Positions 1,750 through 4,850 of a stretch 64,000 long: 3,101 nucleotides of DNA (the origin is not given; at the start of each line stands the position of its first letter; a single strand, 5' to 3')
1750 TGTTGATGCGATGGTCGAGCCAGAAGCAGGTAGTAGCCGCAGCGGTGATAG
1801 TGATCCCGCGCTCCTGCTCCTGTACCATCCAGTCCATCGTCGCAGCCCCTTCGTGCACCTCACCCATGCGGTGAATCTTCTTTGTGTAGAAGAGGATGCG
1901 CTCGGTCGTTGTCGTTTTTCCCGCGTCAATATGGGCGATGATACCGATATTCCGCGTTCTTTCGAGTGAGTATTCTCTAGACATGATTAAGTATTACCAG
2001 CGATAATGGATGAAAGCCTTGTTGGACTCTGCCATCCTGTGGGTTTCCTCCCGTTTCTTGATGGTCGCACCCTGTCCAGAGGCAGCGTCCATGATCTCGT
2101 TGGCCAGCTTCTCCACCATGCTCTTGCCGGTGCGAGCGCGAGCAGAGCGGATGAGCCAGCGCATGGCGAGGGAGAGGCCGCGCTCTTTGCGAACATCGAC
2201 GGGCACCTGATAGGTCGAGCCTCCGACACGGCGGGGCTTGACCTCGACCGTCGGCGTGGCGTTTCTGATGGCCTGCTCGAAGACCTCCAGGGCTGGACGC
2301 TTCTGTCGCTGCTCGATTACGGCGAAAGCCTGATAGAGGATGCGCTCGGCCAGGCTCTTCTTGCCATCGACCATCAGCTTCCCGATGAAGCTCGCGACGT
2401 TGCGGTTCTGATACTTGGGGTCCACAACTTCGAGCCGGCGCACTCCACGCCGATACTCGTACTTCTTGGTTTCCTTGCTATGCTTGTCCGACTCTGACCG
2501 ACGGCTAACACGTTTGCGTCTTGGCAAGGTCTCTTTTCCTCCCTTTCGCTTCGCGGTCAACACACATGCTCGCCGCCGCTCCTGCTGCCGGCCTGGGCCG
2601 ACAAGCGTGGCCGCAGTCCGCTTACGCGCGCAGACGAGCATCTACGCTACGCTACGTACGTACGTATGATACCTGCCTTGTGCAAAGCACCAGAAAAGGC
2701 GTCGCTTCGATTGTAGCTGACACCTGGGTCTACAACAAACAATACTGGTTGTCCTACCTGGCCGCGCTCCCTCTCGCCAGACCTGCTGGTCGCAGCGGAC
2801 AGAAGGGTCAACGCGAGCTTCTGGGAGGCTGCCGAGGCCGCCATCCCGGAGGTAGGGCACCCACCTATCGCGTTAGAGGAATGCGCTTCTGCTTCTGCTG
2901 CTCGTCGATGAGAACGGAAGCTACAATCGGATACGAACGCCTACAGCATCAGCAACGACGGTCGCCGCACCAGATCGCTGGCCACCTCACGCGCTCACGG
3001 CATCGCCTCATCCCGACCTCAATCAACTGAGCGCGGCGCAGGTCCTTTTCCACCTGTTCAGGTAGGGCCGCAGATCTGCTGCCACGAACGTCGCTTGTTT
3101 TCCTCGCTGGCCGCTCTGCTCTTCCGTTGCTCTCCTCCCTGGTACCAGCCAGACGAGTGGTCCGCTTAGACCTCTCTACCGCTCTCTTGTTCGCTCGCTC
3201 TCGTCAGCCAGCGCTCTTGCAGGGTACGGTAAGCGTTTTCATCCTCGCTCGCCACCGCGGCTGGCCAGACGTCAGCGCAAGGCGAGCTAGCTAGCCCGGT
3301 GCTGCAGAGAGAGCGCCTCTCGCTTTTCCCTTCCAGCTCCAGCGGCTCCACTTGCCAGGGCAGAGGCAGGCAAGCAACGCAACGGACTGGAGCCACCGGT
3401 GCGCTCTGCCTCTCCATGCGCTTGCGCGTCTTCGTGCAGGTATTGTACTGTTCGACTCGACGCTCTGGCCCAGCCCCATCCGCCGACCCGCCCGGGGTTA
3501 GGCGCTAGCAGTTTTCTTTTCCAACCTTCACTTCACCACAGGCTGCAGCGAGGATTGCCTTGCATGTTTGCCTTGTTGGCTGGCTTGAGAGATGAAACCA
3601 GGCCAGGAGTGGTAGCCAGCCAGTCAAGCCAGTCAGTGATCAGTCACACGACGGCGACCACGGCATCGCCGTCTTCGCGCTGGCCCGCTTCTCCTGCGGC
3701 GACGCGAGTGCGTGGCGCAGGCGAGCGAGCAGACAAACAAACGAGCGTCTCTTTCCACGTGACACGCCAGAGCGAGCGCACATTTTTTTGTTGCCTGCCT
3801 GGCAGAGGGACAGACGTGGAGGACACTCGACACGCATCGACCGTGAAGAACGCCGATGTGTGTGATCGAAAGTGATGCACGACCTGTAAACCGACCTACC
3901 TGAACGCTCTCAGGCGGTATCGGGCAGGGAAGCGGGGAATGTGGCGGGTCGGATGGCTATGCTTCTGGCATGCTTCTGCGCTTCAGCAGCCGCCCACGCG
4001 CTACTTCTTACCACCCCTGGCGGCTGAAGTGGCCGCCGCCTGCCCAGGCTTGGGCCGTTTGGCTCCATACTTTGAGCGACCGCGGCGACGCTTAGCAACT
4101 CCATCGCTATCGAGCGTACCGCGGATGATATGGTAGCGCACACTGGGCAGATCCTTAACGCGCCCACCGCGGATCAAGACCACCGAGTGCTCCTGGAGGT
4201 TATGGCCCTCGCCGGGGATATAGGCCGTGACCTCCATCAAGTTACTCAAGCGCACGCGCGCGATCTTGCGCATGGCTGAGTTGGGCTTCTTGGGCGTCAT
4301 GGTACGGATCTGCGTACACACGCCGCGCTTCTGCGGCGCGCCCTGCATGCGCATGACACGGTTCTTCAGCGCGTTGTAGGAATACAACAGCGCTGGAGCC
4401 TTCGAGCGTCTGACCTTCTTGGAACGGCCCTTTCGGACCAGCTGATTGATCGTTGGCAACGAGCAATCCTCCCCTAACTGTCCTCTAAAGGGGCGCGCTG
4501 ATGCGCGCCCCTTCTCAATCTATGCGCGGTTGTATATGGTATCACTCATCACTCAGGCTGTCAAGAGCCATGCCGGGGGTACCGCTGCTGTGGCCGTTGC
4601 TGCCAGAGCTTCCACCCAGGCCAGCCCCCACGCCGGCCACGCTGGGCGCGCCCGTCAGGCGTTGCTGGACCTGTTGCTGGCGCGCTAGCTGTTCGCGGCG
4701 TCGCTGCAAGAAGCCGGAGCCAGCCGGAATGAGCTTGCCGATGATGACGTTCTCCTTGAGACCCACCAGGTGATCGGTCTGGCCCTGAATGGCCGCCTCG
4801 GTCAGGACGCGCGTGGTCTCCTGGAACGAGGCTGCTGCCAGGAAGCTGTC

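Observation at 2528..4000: About 1.47 kb apparently non-coding spacer splitting the conserved rpsL-rpsG (S12-S7) pair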

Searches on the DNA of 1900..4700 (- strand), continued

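Call 79: search_with_rna_model(model_id=R2, sources=[L086, L087, L088, L089, L092, L093, L094, L095, L096, L097, L098, L099, L100, L101, L102, L103, L104, L105, L106, L107, L108, L109, L110, L111, L113, L114, L115, L116, L117, L118, L119, L120, L121, L122, L123, L124, L125, L126, L127, L128, L129, L130, L131, L132, L133, L134, L135, L136, L137, L138, L139, L140, L141, L142, L143, L144, L145, L146, L147, L148, L149, L150, L151, L153, L154, L155, L156, L158, L159, L160, L161, L162, L163], max_evalue=1e-25, make_alignment=true)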
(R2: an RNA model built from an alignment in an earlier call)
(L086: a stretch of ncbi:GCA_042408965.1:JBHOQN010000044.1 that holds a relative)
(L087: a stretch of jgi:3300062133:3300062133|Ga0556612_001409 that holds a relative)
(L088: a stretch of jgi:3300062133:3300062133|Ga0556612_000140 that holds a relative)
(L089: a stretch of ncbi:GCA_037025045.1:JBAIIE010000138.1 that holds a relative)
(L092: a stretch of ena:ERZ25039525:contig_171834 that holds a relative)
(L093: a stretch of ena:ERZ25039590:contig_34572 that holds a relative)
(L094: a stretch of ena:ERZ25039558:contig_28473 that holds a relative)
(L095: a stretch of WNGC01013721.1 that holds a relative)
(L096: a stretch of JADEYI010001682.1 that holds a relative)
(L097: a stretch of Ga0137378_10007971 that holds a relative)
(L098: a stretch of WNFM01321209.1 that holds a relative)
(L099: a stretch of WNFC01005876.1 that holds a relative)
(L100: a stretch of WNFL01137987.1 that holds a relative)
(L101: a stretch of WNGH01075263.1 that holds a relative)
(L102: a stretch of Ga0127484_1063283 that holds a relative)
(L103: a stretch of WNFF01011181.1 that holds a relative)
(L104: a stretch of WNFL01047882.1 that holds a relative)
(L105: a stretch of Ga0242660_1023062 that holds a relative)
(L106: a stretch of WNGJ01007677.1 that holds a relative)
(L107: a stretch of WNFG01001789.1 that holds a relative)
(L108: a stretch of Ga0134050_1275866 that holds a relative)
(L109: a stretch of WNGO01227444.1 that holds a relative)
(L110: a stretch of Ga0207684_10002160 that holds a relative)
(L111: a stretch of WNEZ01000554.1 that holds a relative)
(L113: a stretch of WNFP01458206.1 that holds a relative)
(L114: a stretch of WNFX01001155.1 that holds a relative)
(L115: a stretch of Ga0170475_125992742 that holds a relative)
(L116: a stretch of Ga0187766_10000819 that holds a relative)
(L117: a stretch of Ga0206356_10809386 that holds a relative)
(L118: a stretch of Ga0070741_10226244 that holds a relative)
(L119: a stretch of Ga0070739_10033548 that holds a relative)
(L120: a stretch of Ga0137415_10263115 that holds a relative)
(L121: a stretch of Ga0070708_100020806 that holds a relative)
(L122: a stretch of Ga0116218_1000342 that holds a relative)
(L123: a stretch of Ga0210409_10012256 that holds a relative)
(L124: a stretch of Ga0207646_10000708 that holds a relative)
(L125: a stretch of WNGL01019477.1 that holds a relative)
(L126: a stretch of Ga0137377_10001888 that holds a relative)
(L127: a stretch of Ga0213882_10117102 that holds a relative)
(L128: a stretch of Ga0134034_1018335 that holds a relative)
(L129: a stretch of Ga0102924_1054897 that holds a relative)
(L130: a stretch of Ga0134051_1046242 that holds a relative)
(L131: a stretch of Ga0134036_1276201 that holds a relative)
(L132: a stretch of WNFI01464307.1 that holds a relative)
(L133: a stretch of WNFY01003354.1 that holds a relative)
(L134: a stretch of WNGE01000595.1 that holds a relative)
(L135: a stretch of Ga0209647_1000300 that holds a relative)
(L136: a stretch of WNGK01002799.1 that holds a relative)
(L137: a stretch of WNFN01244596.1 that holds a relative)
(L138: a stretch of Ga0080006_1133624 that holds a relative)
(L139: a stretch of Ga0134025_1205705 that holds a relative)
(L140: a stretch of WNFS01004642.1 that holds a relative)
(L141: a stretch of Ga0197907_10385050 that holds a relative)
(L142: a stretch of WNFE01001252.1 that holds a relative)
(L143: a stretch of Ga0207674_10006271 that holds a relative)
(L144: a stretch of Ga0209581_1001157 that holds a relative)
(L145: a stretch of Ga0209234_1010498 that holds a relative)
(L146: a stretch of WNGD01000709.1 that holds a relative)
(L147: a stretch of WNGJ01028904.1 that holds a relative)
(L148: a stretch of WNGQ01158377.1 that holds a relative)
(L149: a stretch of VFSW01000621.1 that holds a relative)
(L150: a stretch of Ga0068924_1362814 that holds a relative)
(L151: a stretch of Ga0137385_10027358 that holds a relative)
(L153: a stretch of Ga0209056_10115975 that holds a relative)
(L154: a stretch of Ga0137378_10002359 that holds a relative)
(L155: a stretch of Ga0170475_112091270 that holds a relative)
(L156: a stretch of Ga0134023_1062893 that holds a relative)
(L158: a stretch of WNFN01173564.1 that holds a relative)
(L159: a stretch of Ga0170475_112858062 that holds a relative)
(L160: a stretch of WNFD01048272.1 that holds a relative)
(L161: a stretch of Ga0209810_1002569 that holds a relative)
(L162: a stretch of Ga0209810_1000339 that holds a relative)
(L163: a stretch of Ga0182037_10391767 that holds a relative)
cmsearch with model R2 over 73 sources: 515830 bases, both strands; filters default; matches with E-value up to 1e-25: 73.
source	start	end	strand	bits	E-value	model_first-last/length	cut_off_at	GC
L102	522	761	+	287.6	1.2e-100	1-240/240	no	0.49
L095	2427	2666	-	286.2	3.5e-100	1-240/240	no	0.5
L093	2764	3003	+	286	4.2e-100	1-240/240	no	0.49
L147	3287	3526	+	284.6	1.3e-99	1-240/240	no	0.48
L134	1437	1676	-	283.5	3.2e-99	1-240/240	no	0.5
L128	605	842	+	281.6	1.5e-98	1-240/240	no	0.5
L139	489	726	-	281.6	1.5e-98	1-240/240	no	0.5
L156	1126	1363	+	281.6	1.5e-98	1-240/240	no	0.5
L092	2764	3003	+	278.3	2.4e-97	1-240/240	no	0.5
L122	13527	13766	+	278.3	2.4e-97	1-240/240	no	0.5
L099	10225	10463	+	277.7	3.7e-97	1-240/240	no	0.49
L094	2764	3003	+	277.6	4.3e-97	1-240/240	no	0.5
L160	9315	9553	+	277.6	4.4e-97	1-240/240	no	0.49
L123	2557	2795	-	276.9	7.2e-97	1-240/240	no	0.5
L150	227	466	-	276.1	1.5e-96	1-240/240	no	0.49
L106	5181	5422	+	274.2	7.2e-96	1-240/240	no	0.5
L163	167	408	+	268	1.1e-93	1-240/240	no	0.49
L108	987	1225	-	267.1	2.5e-93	1-240/240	no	0.53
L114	10770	11008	+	267.1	2.5e-93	1-240/240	no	0.53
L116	11695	11930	+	266.5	3.9e-93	1-240/240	no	0.49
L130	815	1053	+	265.9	6.7e-93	1-240/240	no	0.52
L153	804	1042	-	265.9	6.7e-93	1-240/240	no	0.52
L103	11455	11694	+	257.2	8.3e-90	1-240/240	no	0.54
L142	10425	10664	+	246.4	6.1e-86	1-240/240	no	0.54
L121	2368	2596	+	244.9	2.1e-85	1-240/240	no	0.53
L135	1652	1880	-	242.7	1.3e-84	1-240/240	no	0.52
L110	2951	3179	-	242.5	1.5e-84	1-240/240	no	0.53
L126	5276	5513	-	241.4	3.7e-84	1-240/240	no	0.5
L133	2922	3159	-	241.4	3.7e-84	1-240/240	no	0.5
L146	2975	3212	-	241.4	3.7e-84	1-240/240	no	0.5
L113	1016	1244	-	236.3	2.4e-82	1-240/240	no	0.52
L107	6699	6927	+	232.8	4.4e-81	1-240/240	no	0.51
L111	580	808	-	232.8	4.4e-81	1-240/240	no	0.51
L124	708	936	-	232.8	4.4e-81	1-240/240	no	0.51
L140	8523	8751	+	232.8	4.4e-81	1-240/240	no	0.51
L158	6298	6526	+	232.8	4.4e-81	1-240/240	no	0.51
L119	3059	3330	+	146.2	4.5e-50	1-240/240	no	0.5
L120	1155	1395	+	146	5e-50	1-240/240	no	0.51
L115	5385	5649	+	143.7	3.5e-49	1-240/240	no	0.51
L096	9215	9450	-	142.2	1.1e-48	1-240/240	no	0.53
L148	339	594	+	141.2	2.8e-48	1-240/240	no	0.51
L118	58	294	-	140.8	3.8e-48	1-240/240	no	0.54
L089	2728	2980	+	140.6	4.4e-48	1-240/240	no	0.5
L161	9426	9678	+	140.6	4.4e-48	1-240/240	no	0.5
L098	3144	3384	-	132.9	2.5e-45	1-240/240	no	0.5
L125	7575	7809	+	132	5.5e-45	1-240/240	no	0.48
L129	1557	1802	+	128.7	7.9e-44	1-240/240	no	0.5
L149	1413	1777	-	125.6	1e-42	1-240/240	no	0.49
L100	2318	2603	-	125.4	1.2e-42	1-240/240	no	0.48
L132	3173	3418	+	125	1.7e-42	1-240/240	no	0.5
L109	1907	2203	+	124.9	1.9e-42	1-240/240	no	0.54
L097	7893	8178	+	123.6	5.2e-42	1-240/240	no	0.54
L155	3051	3297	-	123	9e-42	1-240/240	no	0.51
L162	9375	9654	+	122.3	1.6e-41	1-240/240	no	0.53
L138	1429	1714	-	121.9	2.3e-41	1-240/240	no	0.59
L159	3589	3822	+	121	4.6e-41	1-240/240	no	0.51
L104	3747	4043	-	120.9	4.9e-41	1-240/240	no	0.55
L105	909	1151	+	120.5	7.1e-41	1-240/240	no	0.51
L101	1575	1843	-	119.3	1.9e-40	1-240/240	no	0.51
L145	1733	2001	+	119.3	1.9e-40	1-240/240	no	0.51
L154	10657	10925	+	119.3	1.9e-40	1-240/240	no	0.51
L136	9871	10139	+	119.3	1.9e-40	1-240/240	no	0.51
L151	3384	3652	-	119.3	1.9e-40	1-240/240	no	0.51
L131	3232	3479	-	117.7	7.2e-40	1-240/240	no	0.53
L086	5652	5956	+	114.7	8.1e-39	1-240/240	no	0.57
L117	2176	2423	-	114.3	1.2e-38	1-240/240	no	0.51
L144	2829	3077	+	113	3.3e-38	1-240/240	no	0.51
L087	2652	2956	+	112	7.5e-38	1-240/240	no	0.57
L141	9789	10043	+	109.5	6.2e-37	1-240/240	no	0.55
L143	11511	11765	+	109.5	6.2e-37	1-240/240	no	0.55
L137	3116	3358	-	107.3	3.7e-36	1-240/240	no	0.55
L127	596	839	-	101.9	3.3e-34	1-240/240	no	0.58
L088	2593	2918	+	93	4.9e-31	1-240/240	no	0.59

Alignment A3: 73 matches aligned to the model, 644 columns, each read 5' to 3' on its own strand. Consensus structure (alignment columns), stored with it:
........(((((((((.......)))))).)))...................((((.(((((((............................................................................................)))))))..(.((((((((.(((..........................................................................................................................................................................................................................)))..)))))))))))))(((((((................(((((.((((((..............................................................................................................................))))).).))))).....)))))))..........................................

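Call 82: search_rna_families(sources=[L085, L165, L082], threshold=evalue, max_evalue=5)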
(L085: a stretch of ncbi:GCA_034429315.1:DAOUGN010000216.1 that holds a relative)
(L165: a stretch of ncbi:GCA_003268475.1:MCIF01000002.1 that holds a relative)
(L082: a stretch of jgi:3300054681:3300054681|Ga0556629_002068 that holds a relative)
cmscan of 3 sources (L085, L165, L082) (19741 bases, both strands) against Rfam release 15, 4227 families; matches with E-value up to 5: 1.
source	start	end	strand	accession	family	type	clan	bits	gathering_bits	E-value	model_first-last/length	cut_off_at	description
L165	1297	1328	-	RF02066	STnc320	Gene; sRNA;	-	21.5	50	4.9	20-52/55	no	Salmonella enterica sRNA STnc320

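Call 86: search_with_rna_model(model_id=R2, source=window, start=2300, end=4200, filters=off, max_evalue=1, show_alignments=3)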
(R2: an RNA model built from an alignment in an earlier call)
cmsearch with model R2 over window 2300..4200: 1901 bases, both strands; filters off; matches with E-value up to 1: 4.
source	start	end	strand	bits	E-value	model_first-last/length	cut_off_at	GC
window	3634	3926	-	26.1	1.5e-09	1-240/240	no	0.61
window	2663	2874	-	18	1.2e-06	1-240/240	no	0.6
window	3899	3914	+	6.9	0.011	13-27/240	no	0.62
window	3050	3066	+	3.9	0.14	10-31/240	no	0.59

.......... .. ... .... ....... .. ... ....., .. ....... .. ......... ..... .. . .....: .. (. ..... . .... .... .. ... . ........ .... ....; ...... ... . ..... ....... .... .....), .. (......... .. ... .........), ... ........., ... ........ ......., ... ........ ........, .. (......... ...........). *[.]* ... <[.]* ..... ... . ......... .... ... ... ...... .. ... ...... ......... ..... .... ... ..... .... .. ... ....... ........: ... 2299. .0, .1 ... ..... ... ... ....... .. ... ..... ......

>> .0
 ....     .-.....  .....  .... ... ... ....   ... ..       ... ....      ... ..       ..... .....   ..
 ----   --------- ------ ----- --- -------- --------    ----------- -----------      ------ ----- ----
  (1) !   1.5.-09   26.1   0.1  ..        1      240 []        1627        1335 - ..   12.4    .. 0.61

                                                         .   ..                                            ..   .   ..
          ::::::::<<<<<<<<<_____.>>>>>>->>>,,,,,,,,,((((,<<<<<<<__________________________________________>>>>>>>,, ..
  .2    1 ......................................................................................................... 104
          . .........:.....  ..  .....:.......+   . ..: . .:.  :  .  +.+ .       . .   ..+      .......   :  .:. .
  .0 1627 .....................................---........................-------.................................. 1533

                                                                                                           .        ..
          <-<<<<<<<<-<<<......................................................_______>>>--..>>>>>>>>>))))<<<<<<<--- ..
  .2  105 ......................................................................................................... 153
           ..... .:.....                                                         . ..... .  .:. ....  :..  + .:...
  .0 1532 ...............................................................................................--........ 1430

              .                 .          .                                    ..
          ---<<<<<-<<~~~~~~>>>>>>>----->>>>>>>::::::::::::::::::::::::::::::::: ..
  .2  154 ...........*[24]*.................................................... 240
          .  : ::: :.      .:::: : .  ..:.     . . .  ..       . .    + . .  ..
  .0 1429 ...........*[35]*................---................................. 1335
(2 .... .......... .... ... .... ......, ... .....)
